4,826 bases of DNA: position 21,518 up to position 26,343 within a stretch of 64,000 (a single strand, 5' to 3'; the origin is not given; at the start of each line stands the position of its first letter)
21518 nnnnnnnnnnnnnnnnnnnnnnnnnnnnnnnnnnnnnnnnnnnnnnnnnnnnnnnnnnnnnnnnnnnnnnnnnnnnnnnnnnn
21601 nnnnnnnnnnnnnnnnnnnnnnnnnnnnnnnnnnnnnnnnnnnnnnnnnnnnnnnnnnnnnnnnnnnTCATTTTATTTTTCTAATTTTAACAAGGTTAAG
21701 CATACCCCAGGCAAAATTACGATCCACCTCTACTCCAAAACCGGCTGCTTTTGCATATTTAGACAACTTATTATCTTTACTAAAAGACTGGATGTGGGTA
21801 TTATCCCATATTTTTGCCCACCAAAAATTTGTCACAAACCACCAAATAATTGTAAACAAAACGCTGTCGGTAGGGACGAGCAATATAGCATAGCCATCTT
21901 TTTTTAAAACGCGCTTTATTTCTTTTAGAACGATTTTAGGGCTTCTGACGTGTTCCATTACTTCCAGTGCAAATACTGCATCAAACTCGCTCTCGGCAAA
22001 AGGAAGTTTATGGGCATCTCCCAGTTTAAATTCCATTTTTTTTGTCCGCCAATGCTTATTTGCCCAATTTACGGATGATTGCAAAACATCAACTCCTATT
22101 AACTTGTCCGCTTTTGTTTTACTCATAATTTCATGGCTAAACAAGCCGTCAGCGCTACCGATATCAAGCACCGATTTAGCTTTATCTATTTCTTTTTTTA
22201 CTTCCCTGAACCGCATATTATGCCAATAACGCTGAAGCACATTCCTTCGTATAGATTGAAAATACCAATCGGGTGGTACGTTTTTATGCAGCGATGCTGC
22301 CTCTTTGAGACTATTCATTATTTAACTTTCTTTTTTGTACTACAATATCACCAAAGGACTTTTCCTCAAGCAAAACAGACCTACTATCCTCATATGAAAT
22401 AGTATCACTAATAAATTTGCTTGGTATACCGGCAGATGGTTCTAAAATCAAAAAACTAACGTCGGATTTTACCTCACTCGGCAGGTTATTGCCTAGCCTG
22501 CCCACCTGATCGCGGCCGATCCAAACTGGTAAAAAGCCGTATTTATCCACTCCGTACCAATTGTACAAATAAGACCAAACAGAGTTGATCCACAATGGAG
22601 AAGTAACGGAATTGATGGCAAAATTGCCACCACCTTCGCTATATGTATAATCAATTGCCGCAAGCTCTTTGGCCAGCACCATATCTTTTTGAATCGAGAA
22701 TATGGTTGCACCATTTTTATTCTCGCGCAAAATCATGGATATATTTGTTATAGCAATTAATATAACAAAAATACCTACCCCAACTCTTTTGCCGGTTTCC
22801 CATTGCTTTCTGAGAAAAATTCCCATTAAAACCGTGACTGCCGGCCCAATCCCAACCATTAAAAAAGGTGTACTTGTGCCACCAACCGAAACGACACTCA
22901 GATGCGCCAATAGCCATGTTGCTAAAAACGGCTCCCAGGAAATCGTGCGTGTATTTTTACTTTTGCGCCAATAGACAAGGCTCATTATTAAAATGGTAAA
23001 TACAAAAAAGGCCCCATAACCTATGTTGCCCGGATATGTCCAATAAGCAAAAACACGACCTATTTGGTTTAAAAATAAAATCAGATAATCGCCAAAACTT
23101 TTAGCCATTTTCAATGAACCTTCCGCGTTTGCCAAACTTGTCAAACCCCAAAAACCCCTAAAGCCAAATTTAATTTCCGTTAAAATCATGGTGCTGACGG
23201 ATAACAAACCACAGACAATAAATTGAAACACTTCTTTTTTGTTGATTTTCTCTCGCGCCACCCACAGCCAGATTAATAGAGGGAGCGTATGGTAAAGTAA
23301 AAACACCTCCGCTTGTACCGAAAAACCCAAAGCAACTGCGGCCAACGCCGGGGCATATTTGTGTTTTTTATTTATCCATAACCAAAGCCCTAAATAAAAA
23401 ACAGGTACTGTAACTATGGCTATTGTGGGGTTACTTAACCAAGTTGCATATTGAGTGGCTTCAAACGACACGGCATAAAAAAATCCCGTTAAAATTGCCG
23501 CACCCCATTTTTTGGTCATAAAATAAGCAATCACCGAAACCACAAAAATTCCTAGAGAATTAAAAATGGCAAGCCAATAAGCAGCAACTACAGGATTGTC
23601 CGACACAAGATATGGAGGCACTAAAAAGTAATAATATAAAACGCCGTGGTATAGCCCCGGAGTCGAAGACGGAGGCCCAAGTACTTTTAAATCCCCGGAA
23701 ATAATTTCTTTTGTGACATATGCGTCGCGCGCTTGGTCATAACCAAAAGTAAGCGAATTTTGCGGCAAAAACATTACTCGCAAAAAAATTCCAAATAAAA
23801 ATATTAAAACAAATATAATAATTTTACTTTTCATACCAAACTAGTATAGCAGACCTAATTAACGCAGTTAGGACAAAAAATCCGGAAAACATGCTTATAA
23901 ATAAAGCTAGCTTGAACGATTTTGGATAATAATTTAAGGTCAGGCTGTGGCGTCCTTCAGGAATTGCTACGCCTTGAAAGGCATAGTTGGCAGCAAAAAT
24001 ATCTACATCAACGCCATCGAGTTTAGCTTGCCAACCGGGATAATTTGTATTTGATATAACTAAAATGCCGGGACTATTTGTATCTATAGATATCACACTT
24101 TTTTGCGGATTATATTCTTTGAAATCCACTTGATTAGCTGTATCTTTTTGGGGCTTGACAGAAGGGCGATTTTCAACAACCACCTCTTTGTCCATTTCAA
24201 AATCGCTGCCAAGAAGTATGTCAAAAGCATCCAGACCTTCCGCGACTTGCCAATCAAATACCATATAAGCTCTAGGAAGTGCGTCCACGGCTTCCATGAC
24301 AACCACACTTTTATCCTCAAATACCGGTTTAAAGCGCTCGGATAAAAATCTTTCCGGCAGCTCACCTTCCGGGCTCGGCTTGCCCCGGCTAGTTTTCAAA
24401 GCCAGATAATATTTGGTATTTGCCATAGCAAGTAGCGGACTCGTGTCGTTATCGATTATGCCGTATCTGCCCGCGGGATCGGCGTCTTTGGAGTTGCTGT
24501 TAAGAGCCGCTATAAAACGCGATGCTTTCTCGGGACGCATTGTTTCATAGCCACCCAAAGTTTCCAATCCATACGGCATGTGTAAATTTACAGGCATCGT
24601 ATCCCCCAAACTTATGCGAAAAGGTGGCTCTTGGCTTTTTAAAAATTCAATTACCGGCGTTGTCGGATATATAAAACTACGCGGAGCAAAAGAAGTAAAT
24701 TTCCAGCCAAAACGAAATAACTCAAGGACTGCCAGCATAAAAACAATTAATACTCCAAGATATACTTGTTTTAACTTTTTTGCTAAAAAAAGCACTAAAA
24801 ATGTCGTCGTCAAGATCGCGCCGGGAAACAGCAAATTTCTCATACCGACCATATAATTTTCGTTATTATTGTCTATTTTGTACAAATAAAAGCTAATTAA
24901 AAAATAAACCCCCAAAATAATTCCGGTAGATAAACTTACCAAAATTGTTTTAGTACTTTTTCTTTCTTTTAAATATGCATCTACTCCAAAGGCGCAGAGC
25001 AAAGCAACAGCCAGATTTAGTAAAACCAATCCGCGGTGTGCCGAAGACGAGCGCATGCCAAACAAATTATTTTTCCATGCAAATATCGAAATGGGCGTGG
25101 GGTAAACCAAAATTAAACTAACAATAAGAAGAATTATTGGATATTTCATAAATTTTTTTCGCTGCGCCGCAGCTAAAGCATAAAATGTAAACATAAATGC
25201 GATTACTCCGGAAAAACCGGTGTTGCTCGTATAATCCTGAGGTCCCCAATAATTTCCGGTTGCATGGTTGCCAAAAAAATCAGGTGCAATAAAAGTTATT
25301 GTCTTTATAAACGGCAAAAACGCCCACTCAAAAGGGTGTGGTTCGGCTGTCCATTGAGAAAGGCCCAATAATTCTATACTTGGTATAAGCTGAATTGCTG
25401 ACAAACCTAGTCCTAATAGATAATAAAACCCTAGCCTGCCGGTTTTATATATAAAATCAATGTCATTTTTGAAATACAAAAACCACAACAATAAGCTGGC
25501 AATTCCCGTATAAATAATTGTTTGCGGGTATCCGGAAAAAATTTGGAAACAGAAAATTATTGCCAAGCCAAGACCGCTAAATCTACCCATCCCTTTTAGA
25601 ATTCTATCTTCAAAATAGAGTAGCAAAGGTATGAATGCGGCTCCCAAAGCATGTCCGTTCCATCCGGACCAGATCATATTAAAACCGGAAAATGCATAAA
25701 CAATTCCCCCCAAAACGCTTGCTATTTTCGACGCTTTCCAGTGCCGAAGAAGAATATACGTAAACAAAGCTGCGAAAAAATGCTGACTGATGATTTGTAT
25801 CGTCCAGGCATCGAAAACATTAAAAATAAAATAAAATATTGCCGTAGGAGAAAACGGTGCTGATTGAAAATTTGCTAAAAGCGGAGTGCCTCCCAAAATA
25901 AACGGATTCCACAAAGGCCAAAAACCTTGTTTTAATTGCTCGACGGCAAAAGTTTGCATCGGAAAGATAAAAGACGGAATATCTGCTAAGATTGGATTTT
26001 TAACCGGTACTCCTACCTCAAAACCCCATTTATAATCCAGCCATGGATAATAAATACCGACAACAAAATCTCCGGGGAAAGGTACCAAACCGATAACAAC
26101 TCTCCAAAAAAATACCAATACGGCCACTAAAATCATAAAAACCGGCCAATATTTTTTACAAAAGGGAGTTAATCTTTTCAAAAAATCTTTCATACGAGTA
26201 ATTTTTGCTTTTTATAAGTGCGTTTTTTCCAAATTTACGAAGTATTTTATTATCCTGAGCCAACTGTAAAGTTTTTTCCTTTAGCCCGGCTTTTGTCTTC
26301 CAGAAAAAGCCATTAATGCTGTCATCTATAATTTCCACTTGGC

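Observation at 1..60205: A ~60-kb super-locus of paralogous GT-C-type membrane glycosyltransferases with repeated Gtr-like donor modules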

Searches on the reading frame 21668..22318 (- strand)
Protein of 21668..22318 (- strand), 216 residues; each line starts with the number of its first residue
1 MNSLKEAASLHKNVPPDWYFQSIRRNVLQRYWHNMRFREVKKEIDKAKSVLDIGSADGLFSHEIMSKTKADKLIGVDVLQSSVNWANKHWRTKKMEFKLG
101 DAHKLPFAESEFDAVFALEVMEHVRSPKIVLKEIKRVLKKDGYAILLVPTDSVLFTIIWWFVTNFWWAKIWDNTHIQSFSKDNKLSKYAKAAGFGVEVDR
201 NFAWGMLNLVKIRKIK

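Call 6: search_protein_families(library=pfam, proteins=[window:21668-22318:-], max_evalue=0.01)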
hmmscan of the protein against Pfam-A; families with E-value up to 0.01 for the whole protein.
window:21668-22318:- (216 aa): 11 families
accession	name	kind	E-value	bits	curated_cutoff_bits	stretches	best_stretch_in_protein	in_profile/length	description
PF08241.18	Methyltransf_11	-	3.1e-20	73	21.2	1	51-145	1-94/95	Methyltransferase domain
PF13489.12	Methyltransf_23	-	1.5e-18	67.5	27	1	42-196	18-161/164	Methyltransferase domain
PF13847.12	Methyltransf_31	-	2.1e-18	66.8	27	1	44-146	1-109/145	Methyltransferase domain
PF13649.12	Methyltransf_25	-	3.4e-17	63.4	27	1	50-142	1-97/97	Methyltransferase domain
PF08242.18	Methyltransf_12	-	3.1e-10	41.1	30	1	51-143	1-97/98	Methyltransferase domain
PF08003.17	Methyltransf_9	-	6.9e-07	29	23.8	1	36-146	103-217/315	Protein of unknown function (DUF1698)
PF01209.24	Ubie_methyltran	-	1.4e-05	25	20.1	1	30-147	33-152/233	ubiE/COQ5 methyltransferase family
PF12847.13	Methyltransf_18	-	1.8e-05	25.2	27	1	35-98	3-70/151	Methyltransferase domain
PF05219.18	DREV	-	3.9e-05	23.3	26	1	45-146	93-186/265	DREV methyltransferase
PF01728.25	FtsJ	-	6.4e-05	23.4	24.1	1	43-102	18-75/181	FtsJ-like methyltransferase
PF07021.18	MetW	-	0.0013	18.9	21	1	37-140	4-104/193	Methionine biosynthesis protein MetW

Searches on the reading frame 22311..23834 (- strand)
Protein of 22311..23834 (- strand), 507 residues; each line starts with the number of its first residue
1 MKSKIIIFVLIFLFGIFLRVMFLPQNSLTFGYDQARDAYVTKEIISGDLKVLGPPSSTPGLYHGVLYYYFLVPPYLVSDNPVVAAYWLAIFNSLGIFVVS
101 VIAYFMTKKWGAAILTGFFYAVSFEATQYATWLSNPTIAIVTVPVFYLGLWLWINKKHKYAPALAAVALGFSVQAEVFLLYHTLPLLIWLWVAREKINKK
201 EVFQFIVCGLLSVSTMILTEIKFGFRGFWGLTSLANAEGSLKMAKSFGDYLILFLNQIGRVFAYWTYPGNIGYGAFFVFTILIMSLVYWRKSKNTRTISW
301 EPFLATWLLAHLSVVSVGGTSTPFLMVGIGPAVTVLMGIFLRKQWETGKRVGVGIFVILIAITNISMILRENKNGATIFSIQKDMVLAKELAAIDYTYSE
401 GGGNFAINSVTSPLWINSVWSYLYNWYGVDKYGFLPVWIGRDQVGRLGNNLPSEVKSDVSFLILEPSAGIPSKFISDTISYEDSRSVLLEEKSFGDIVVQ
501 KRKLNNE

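Call 6: search_protein_families(library=pfam, proteins=[window:22311-23834:-], max_evalue=0.01)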
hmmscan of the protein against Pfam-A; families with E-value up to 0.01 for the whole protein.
window:22311-23834:- (507 aa): 0 families

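Call 27: search_protein_families(library=pfam, proteins=[window:22311-23834:-], max_evalue=10)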
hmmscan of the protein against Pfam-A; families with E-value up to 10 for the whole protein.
window:22311-23834:- (507 aa): 1 family
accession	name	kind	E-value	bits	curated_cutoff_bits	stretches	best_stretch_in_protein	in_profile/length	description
PF04892.17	VanZ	-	0.031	15.3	30.1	1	89-131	60-98/126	VanZ like family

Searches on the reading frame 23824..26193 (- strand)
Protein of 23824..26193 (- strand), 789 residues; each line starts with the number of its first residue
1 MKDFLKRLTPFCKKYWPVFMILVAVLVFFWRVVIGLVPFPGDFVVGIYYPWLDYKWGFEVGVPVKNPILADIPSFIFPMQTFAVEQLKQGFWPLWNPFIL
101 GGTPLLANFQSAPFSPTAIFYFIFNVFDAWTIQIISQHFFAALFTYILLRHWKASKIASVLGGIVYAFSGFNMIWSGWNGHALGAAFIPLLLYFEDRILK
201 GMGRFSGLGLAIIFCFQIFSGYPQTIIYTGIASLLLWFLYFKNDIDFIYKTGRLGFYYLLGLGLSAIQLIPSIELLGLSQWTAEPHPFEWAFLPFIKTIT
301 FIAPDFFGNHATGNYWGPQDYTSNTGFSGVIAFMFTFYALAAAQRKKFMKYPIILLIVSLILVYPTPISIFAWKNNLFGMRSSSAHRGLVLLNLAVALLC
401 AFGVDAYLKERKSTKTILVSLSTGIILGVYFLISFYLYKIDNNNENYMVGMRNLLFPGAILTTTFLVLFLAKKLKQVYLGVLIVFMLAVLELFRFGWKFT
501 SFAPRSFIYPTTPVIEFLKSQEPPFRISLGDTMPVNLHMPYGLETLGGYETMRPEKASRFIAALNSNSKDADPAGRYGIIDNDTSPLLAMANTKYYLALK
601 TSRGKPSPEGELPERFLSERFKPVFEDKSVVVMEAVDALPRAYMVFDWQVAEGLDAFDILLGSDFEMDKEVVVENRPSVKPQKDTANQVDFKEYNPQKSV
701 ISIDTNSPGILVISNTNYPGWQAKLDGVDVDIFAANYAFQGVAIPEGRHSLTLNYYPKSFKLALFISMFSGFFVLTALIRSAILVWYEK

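Call 6: search_protein_families(library=pfam, proteins=[window:23824-26193:-], max_evalue=0.01)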
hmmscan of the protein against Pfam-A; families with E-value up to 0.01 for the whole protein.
window:23824-26193:- (789 aa): 1 family
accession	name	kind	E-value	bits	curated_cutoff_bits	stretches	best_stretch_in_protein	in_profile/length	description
PF09586.16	YfhO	-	1.5e-27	96.8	28.5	2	111-645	73-594/835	Bacterial membrane protein YfhO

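Call 28: search_protein_families(library=ncbifam, proteins=[window:23824-26193:-], max_evalue=0.01)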
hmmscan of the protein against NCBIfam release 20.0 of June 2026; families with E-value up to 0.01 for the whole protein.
window:23824-26193:- (789 aa): 1 family
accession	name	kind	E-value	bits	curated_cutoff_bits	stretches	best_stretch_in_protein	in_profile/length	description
NF047590.1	GlcsyltransPgfM2Strep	equivalog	8.8e-16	57.2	1500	2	130-492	123-471/884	glycosyltransferase PgfM2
